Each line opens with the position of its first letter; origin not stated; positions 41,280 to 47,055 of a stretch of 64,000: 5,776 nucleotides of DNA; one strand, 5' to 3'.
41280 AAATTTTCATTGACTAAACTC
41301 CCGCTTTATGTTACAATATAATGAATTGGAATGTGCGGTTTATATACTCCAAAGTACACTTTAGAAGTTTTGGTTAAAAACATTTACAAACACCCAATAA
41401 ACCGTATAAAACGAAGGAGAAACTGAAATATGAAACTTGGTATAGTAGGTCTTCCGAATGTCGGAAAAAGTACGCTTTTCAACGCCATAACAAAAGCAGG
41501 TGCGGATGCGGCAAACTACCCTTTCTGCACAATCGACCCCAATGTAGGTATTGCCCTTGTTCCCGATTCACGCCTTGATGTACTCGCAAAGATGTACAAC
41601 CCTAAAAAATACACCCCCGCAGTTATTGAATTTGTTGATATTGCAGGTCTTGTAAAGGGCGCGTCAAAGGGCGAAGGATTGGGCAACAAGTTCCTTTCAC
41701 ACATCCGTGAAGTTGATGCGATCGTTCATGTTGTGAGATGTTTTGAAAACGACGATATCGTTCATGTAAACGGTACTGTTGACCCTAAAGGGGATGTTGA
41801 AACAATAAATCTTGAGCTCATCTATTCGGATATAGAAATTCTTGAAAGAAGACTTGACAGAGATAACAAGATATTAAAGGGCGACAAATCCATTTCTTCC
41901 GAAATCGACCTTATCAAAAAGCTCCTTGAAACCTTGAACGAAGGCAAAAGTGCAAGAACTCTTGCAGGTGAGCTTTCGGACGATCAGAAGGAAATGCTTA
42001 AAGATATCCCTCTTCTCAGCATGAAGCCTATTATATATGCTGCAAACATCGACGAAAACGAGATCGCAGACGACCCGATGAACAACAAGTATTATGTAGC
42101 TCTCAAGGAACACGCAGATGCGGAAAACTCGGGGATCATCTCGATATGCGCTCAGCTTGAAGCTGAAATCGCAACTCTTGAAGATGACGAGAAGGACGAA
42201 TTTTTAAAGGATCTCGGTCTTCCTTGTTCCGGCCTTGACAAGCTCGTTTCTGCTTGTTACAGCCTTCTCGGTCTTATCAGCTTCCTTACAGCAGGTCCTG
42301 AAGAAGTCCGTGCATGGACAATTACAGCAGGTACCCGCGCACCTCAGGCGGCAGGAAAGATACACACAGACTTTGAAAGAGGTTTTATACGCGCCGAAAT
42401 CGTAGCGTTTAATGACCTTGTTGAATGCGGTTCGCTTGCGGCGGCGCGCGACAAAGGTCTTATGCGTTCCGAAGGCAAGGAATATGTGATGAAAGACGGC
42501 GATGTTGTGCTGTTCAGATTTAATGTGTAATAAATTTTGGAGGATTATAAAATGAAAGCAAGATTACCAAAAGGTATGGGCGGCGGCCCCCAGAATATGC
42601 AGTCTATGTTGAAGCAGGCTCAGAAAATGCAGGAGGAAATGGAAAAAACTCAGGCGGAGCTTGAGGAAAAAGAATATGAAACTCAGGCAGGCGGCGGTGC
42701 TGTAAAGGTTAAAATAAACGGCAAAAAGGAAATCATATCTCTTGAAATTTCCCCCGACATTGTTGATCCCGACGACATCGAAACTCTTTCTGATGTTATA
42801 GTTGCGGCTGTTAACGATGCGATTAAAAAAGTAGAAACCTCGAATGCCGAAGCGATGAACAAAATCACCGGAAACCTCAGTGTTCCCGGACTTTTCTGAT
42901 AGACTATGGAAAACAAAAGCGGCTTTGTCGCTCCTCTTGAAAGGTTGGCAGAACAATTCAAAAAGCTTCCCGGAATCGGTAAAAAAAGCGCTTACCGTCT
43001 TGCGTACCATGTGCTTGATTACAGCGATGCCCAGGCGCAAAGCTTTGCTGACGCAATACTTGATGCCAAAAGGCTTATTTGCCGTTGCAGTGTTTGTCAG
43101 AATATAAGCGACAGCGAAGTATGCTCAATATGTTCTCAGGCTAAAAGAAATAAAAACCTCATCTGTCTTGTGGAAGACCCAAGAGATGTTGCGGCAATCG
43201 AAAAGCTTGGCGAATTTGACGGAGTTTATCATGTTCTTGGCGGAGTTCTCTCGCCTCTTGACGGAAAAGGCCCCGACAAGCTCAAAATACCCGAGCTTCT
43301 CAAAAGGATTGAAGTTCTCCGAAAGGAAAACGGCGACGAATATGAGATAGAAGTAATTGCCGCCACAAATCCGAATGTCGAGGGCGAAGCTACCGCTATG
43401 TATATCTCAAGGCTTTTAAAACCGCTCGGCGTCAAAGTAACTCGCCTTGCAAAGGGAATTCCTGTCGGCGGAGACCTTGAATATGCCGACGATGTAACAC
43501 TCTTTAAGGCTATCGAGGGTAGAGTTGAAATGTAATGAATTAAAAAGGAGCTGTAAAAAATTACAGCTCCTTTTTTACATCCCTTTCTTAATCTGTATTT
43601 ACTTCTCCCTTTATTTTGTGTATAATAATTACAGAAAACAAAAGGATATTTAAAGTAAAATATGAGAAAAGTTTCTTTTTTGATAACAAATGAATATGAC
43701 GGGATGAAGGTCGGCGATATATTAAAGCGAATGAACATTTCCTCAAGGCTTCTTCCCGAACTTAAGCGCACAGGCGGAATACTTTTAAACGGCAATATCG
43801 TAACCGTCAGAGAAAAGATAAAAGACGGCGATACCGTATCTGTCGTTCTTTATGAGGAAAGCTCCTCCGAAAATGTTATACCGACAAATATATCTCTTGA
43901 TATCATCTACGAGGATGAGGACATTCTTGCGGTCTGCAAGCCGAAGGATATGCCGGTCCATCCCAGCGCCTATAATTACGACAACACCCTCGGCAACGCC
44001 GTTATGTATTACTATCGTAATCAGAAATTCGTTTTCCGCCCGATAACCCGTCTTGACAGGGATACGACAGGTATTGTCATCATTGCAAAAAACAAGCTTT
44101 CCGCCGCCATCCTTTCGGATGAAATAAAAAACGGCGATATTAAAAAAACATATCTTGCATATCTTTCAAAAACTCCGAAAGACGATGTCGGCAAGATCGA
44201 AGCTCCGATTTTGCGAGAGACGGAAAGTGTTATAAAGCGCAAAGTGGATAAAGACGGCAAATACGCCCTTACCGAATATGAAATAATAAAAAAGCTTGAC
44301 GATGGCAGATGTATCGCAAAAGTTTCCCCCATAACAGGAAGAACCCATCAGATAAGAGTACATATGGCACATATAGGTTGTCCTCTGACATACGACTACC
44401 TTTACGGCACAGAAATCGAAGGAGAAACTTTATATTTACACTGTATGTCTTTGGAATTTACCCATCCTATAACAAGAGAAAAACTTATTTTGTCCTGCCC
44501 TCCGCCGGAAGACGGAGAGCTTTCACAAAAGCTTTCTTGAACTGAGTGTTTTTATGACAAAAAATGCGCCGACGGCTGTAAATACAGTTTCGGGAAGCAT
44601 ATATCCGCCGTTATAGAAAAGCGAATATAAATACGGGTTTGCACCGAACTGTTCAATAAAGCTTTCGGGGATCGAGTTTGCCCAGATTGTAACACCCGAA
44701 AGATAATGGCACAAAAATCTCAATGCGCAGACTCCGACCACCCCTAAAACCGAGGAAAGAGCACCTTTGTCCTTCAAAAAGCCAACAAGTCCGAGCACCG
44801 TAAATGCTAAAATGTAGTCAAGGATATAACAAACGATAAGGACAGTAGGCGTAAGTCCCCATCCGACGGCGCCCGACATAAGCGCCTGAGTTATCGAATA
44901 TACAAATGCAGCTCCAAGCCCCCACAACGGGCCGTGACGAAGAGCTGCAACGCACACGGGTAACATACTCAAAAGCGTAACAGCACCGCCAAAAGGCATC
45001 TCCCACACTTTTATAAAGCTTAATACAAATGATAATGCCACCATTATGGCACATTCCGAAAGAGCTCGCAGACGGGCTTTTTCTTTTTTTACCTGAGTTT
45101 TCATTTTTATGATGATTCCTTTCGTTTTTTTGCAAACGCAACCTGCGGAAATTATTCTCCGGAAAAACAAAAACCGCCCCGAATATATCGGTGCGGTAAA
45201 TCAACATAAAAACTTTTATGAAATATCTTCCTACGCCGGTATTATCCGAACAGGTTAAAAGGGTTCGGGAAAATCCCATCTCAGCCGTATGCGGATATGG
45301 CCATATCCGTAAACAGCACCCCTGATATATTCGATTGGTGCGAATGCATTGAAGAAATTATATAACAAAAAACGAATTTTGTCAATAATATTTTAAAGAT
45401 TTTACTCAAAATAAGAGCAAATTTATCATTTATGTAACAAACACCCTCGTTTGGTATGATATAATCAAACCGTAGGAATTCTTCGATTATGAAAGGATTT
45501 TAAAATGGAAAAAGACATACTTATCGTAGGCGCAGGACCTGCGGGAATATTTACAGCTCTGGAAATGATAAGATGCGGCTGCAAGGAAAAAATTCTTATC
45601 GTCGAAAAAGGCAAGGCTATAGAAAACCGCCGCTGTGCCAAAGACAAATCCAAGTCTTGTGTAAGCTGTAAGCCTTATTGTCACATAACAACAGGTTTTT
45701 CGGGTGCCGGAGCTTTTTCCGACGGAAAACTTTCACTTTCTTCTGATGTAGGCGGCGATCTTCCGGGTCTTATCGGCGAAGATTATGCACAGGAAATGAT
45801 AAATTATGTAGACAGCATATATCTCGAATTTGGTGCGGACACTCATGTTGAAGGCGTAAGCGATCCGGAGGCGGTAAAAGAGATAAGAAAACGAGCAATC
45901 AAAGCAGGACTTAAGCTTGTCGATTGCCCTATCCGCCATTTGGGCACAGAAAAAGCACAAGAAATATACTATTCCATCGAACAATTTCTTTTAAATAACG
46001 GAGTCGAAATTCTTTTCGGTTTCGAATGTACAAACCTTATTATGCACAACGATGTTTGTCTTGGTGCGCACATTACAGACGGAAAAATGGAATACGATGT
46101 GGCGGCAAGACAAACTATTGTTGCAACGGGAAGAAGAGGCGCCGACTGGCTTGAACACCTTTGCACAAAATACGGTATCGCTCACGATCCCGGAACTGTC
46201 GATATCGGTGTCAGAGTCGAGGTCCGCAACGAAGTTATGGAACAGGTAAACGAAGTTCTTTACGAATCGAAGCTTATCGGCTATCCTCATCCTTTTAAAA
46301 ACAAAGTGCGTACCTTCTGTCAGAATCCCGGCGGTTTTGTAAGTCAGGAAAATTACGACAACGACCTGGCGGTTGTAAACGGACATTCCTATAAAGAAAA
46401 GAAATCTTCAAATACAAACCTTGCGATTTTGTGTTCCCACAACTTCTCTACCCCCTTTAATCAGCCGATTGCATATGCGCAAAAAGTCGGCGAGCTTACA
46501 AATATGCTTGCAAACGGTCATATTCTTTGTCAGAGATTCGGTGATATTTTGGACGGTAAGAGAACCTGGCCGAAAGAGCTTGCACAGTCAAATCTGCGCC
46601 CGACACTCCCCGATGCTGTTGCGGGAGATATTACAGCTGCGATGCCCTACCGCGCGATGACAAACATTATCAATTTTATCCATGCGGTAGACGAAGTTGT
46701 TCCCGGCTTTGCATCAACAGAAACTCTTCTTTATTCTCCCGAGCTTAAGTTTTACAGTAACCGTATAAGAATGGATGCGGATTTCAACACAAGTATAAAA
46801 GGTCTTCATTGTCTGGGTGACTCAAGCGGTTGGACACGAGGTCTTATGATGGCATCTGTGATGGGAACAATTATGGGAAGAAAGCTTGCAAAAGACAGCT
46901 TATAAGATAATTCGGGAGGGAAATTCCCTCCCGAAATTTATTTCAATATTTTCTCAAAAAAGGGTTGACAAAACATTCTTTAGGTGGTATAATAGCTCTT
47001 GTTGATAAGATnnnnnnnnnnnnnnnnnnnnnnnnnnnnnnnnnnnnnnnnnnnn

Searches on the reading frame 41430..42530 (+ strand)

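Call 65: search_protein_families(library=pfam, proteins=[window:41430-42530:+], max_evalue=0.00001)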
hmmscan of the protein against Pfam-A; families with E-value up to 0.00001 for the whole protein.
window:41430-42530:+ (366 aa): 3 families
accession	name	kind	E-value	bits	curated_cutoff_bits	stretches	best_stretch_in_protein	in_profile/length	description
PF06071.19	YchF-GTPase_C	-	2.5e-38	130.5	27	1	282-365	1-84/84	Protein of unknown function (DUF933)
PF01926.29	MMR_HSR1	-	2e-22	79.9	21.9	1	3-105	2-85/113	50S ribosome-binding GTPase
PF02421.24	FeoB_N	-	4.6e-08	33.2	27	1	3-45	3-45/156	Ferrous iron transport protein B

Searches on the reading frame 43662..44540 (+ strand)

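Call 65: search_protein_families(library=pfam, proteins=[window:43662-44540:+], max_evalue=0.00001)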
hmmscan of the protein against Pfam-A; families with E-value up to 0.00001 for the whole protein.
window:43662-44540:+ (292 aa): 1 family
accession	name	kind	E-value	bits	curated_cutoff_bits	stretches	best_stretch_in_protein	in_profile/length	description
PF00849.27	PseudoU_synth_2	-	7.1e-31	107.9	26.8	1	88-237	2-152/152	RNA pseudouridylate synthase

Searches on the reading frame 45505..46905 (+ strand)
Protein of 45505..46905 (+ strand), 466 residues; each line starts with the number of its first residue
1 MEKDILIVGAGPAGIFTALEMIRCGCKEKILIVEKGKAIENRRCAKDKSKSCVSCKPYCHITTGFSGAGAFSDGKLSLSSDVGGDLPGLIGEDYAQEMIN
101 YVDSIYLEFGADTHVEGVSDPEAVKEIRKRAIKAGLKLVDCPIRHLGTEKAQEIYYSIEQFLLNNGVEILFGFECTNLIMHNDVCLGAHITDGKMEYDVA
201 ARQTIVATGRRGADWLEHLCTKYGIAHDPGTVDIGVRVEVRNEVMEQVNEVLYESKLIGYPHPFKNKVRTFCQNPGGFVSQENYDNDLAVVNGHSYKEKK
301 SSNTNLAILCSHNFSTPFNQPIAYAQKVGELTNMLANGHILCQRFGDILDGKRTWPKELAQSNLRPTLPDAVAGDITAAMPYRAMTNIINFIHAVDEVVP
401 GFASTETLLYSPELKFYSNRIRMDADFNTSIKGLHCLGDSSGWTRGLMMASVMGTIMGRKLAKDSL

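Call 65: search_protein_families(library=pfam, proteins=[window:45505-46905:+], max_evalue=0.00001)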
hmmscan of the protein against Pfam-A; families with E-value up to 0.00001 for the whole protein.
window:45505-46905:+ (466 aa): 3 families
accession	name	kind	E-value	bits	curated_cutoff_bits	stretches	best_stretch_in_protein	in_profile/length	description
PF21688.3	FAD-depend_C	-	1.1e-11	45.8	27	1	265-413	43-194/197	FAD-dependent protein, C-terminal domain-like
PF00890.30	FAD_binding_2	-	3.9e-09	36.7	20.4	0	158-219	148-212/414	FAD binding domain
PF07992.20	Pyr_redox_2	-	4.7e-09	36.5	26.1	0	3-48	1-44/291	Pyridine nucleotide-disulphide oxidoreductase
